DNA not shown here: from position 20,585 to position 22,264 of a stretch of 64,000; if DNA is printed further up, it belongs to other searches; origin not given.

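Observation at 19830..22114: Radical SAM/SPASM enzyme with an N-terminal extension, divergent from a TrmB-family regulator.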

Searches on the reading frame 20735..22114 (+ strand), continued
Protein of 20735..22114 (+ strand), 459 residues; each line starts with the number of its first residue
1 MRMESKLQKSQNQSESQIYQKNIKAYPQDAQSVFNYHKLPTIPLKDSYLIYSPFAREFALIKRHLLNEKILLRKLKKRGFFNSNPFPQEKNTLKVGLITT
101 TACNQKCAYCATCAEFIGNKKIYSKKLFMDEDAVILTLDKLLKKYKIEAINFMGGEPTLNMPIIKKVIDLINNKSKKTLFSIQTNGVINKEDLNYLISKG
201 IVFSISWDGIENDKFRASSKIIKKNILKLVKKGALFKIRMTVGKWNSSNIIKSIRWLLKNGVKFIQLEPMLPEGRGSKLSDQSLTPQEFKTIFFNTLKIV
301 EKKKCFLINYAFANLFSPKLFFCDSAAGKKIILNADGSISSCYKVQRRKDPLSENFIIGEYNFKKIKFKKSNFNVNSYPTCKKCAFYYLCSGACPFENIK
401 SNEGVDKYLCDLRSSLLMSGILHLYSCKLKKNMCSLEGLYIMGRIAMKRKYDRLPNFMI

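Call 24: find_encoding_contigs(protein=P0014, flank=8000, max_places=4)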
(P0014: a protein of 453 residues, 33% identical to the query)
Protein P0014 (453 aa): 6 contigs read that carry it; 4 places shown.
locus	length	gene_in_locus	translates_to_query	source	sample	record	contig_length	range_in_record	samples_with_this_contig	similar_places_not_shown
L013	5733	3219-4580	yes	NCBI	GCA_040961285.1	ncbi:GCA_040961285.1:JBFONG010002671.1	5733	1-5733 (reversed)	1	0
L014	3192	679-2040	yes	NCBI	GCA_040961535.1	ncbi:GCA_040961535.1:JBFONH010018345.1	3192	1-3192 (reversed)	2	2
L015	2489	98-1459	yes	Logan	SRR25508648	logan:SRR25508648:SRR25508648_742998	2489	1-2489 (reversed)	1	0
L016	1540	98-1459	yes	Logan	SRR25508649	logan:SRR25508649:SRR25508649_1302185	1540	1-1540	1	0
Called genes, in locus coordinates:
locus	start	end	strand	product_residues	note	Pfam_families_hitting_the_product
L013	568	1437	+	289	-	-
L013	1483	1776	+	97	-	PF13565:HTH_32 (faint), PF13551:HTH_29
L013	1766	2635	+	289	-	PF13358:DDE_3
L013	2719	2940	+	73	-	-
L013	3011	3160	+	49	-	-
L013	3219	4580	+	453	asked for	PF04055:Radical_SAM, PF13353:Fer4_12 (weak)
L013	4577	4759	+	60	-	-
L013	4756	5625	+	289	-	-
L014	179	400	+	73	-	-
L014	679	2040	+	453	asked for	PF04055:Radical_SAM, PF13353:Fer4_12 (weak)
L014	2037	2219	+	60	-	-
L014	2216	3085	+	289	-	-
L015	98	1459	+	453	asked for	PF04055:Radical_SAM, PF13353:Fer4_12 (weak)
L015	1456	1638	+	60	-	-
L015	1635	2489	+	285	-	?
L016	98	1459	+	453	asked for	PF04055:Radical_SAM, PF13353:Fer4_12 (weak)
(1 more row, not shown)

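Call 30: search_protein_families(library=ncbifam, proteins=[L003:6871-8001:+, L003:9399-9611:+, L003:9625-10785:+, L003:10770-11927:+, L003:11930-12670:+, L001:9464-11509:+, L012:2773-3483:+, L012:361-1551:+, L013:4756-5625:+], max_evalue=0.01)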
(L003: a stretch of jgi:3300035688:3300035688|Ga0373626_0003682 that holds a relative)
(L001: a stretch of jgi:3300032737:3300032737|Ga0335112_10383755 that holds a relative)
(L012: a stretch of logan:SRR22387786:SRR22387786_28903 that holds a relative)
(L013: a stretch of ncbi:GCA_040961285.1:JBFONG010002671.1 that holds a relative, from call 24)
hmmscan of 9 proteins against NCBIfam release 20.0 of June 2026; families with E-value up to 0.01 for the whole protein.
L003:6871-8001:+ (376 aa): 3 families
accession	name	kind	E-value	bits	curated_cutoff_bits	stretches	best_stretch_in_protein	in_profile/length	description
NF011933.0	PRK15404.1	subfamily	2.7e-43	148.4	477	1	14-357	11-352/370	high-affinity branched-chain amino acid ABC transporter substrate-binding protein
TIGR03407.1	urea_ABC_UrtA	exception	1.5e-29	103.1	492.75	1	31-372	1-348/361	urea ABC transporter substrate-binding protein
TIGR03669.1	urea_ABC_arch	equivalog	5.2e-17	61.9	494.8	1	33-352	3-323/375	urea ABC transporter substrate-binding protein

L003:9399-9611:+ (70 aa): 0 families

L003:9625-10785:+ (386 aa): 0 families

L003:10770-11927:+ (385 aa): 0 families

L003:11930-12670:+ (246 aa): 22 families
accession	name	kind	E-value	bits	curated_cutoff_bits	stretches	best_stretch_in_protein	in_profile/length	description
TIGR03534.1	RF_mod_PrmC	equivalog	4.8e-10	39.3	199.1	1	24-113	79-168/253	peptide chain release factor N(5)-glutamine methyltransferase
NF011527.0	PRK14968.1-1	equivalog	3e-08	33.6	242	1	31-139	32-135/192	putative methyltransferase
TIGR03533.1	L3_gln_methyl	equivalog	8.1e-07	28.6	229.7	1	18-112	106-200/284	50S ribosomal protein L3 N(5)-glutamine methyltransferase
NF000499.2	Erm23S_rRNA_broad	equivalog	2.2e-06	27.2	212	1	23-111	13-96/244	23S ribosomal RNA methyltransferase Erm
TIGR00536.1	hemK_fam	subfamily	5.3e-06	25.7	115.5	1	30-111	111-192/286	HemK family protein methyltransferase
TIGR00537.1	hemK_rel_arch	hypoth_equivalog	1.1e-05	25.3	87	1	30-117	16-98/179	HemK2/MTQ2 family protein methyltransferase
TIGR02469.1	CbiT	equivalog_domain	1.3e-05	25.4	78.3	1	33-105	19-93/124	precorrin-6Y C5,15-methyltransferase (decarboxylating) subunit CbiT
NF011528.0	PRK14968.1-2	equivalog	1.6e-05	24.5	171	1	33-131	38-138/205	putative methyltransferase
NF011529.0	PRK14968.1-3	equivalog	2e-05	24.1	162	1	29-117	30-114/198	putative methyltransferase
NF012223.0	erm_F_23S_MT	exception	0.00015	21.1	575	1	13-117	13-112/266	23S rRNA (adenine(2058)-N(6))-methyltransferase Erm(F)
NF002910.0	PRK03522.2-3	equivalog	0.00025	20.2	558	1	30-123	231-330/383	23S rRNA (uracil(747)-C(5))-methyltransferase RlmC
TIGR00755.1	ksgA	equivalog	0.00028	20.3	171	1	23-111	19-104/256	16S rRNA (adenine(1518)-N(6)/adenine(1519)-N(6))-dimethyltransferase RsmA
NF047823.1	tRNAwyosTaw2Pyroc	equivalog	0.00072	19.1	550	1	35-70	127-161/277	tRNA(Phe) (4-demethylwyosine(37)-C(7)) aminocarboxypropyltransferase Taw2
TIGR00095.1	TIGR00095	equivalog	0.00085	19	117.5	1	33-81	52-99/194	16S rRNA (guanine(966)-N(2))-methyltransferase RsmD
TIGR00479.1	rumA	equivalog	0.0011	17.8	183.55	1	23-81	283-339/432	23S rRNA (uracil(1939)-C(5))-methyltransferase RlmD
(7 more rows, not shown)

L001:9464-11509:+ (681 aa): 0 families

L012:2773-3483:+ (236 aa): 71 families (the best 25 are shown)
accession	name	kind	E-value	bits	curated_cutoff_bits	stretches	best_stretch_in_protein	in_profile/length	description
NF011529.0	PRK14968.1-3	equivalog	2e-19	69.8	162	1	66-211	34-189/198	putative methyltransferase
NF001785.0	PRK00517.2-2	equivalog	3.7e-17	62.4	188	1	65-141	144-218/282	50S ribosomal protein L11 methyltransferase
TIGR00406.1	prmA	equivalog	2.7e-16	59.8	183.15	1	59-142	151-233/288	50S ribosomal protein L11 methyltransferase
TIGR03534.1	RF_mod_PrmC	equivalog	5.6e-16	58.7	199.1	1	63-143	88-165/253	peptide chain release factor N(5)-glutamine methyltransferase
TIGR03533.1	L3_gln_methyl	equivalog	1.7e-14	53.9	229.7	1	36-143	92-198/284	50S ribosomal protein L3 N(5)-glutamine methyltransferase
TIGR00536.1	hemK_fam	subfamily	4.7e-12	45.6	115.5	1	68-143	116-191/286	HemK family protein methyltransferase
TIGR00537.1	hemK_rel_arch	hypoth_equivalog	4.9e-12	45.9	87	1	65-149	18-97/179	HemK2/MTQ2 family protein methyltransferase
TIGR02021.1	BchM-ChlM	equivalog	4.5e-11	42.6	158.9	1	58-139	46-123/218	magnesium protoporphyrin IX methyltransferase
NF002421.0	PRK01544.1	equivalog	1.4e-10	40.5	567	1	67-151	139-222/524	bifunctional peptide chain release factor N(5)-glutamine methyltransferase PrmC/tRNA (guanosine(46)-N7)-methyltransferase TrmB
NF046099.1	RSP_2647_MTase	equivalog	1.6e-10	40.4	600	1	62-187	213-338/391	RSP_2647 family RNA methyltransferase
NF043040.1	corrin_prot_MT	hypoth_equivalog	1.8e-10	40.7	180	1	67-183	42-148/216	corrinoid protein-associated methyltransferase CpaM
TIGR01983.1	UbiG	equivalog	2.4e-10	40.1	102.95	1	63-139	46-121/228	bifunctional 2-polyprenyl-6-hydroxyphenol methylase/3-demethylubiquinol 3-O-methyltransferase UbiG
NF047853.1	tRm6a37MtseTrmN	equivalog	4.3e-10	39.7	350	1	64-180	41-164/244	tRNA(1)(Val) (adenine(37)-N(6))-methyltransferase TrmN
NF001786.0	PRK00517.2-4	equivalog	5.4e-10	38.8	327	1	67-142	144-214/277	50S ribosomal protein L11 methyltransferase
NF041081.1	prot_lys_mtase_Arch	equivalog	6.8e-10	39.2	200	1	70-128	13-72/142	protein-lysine N-methyltransferase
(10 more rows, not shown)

L012:361-1551:+ (396 aa): 11 families
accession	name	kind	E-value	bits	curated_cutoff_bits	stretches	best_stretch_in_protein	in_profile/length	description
TIGR02068.2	cya_phycin_syn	equivalog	1.4e-66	225.1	850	1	111-393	196-472/862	cyanophycin synthetase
NF010623.0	PRK14016.1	subfamily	1.3e-59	202.2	877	1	124-393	210-473/871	cyanophycin synthetase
NF002688.0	PRK02471.1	equivalog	6.2e-45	153.8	425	1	126-393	487-753/756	bifunctional glutamate--cysteine ligase GshA/glutathione synthetase GshB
TIGR03103.1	trio_acet_GNAT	equivalog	2.6e-28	98.9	569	1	71-392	244-541/547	N-acetylglutaminylglutamine synthetase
TIGR01435.1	glu_cys_lig_rel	equivalog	1.4e-24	86.4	656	1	125-391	466-719/719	bifunctional glutamate--cysteine ligase/glutathione synthetase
NF009402.0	PRK12767.1-1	equivalog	0.0002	20.3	218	1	119-224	105-197/329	carbamoyl phosphate synthase-like protein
TIGR01205.1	D_ala_D_alaTIGR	subfamily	0.00028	20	245.65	1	129-215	107-194/318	D-alanine--D-alanine ligase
NF002378.0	PRK01372.1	subfamily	0.0014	17.4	243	1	129-215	101-182/305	D-alanine--D-alanine ligase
NF002527.0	PRK01966.1-3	equivalog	0.0017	17.6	310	1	162-215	152-204/332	D-alanine--D-alanine ligase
NF000091.3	D_ala_D_ser_VanG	exception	0.0021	16.9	495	1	162-214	169-220/344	D-alanine--D-serine ligase VanG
NF002528.0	PRK01966.1-4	subfamily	0.0095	14.8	262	0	160-215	178-232/366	D-alanine--D-alanine ligase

L013:4756-5625:+ (289 aa): 0 families

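Call 33: predict_structure(alignment_id=A1)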
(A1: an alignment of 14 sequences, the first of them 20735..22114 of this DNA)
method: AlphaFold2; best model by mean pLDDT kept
length: 459 residues; sequences in the alignment: 14
mean_pLDDT: 73.9   pTM: 0.80
mean pLDDT of the five models: 73.9, 73.2, 70.9, 67.8, 65.6
residues with pLDDT >= 90: 109; 70-90: 177; 50-70: 100; < 50: 73
segments of 3 or more residues with pLDDT < 50: 1-25, 27-29, 103-117, 119-125, 341-343, 358-365, 450-452, 455-459
pLDDT, mean of each block of 10 residues (from residue 1): 31 43 47 81 90 87 90 89 60 78 44 42 53 82 87 70 92 84 86 94 88 62 94 95 88 96 93 63 88 94 92 73 63 63 50 53 49 61 76 64 73 87 90 88 76 45
secondary structure, 60 per line:
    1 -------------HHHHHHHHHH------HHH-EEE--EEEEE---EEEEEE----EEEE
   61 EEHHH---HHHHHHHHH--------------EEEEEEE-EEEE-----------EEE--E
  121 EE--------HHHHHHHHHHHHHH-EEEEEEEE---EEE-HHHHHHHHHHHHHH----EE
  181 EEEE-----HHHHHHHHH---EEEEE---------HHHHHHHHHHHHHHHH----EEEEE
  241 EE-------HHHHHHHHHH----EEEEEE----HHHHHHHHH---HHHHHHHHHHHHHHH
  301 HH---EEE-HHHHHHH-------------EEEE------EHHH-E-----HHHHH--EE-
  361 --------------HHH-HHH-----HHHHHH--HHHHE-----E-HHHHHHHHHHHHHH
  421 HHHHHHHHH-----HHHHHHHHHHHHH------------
elements in order: H14-23 E34-36 E39-43 E47-52 E57-62 H69-77 E92-98 E100-103 E115-117 E120-122 H131-144 E146-153 E157-159 H161-174 E179-184 H190-198 E202-206 H216-231 E236-242 H250-259 E264-269 H274-282 H286-302 E306-308 H310-316 E330-333 H351-355 H387-392 H395-398 H407-429 H435-447

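Call 36: find_related_loci(query=A1, collection=genome_contigs, flank=6000)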
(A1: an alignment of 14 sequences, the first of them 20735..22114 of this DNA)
Query A1 (459 aa) in genome_contigs; peptide patterns used: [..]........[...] (x = any residue, [..] = any of these).
12 stretches matched a pattern; 6 encode a relative of the query (tblastn E <= 1e-3); 6 distinct loci.
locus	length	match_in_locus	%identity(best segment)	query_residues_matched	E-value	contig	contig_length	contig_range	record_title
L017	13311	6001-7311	36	14-440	7e-95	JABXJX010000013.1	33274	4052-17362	MAG: Desulfobacterales bacterium isolate CR_Bin_073 NODE_14_length_33274_cov_6.601500, whole genome shotgun sequence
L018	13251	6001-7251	34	39-438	7e-71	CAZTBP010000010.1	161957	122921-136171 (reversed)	MAG TPA_asm: uncultured Ignavibacteriales bacterium isolate binchicken_co17_316 genome assembly, contig: NODE_227_length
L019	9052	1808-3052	34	39-438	7e-68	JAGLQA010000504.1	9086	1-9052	MAG: Candidatus Aminicenantes bacterium isolate RS_8_31 ROV157_8.bin.31.fa_504, whole genome shotgun sequence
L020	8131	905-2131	33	28-424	3e-61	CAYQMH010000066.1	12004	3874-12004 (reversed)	MAG TPA_asm: uncultured bacterium isolate binchicken_co34_518 genome assembly, contig: NODE_9156_length_12004_cov_20.357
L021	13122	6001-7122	29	85-457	1e-45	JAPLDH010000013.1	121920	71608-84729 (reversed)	MAG: Bacteroidetes bacterium isolate LacPavin_0419_WC90_MAG_42_101 LacPavin_0419_WC90_scaffold_371281, whole genome shot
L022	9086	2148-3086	25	94-391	2e-6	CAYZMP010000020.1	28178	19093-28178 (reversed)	MAG TPA_asm: uncultured Erysipelothrix sp. isolate binchicken_co324_7 genome assembly, contig: NODE_689_length_28178_cov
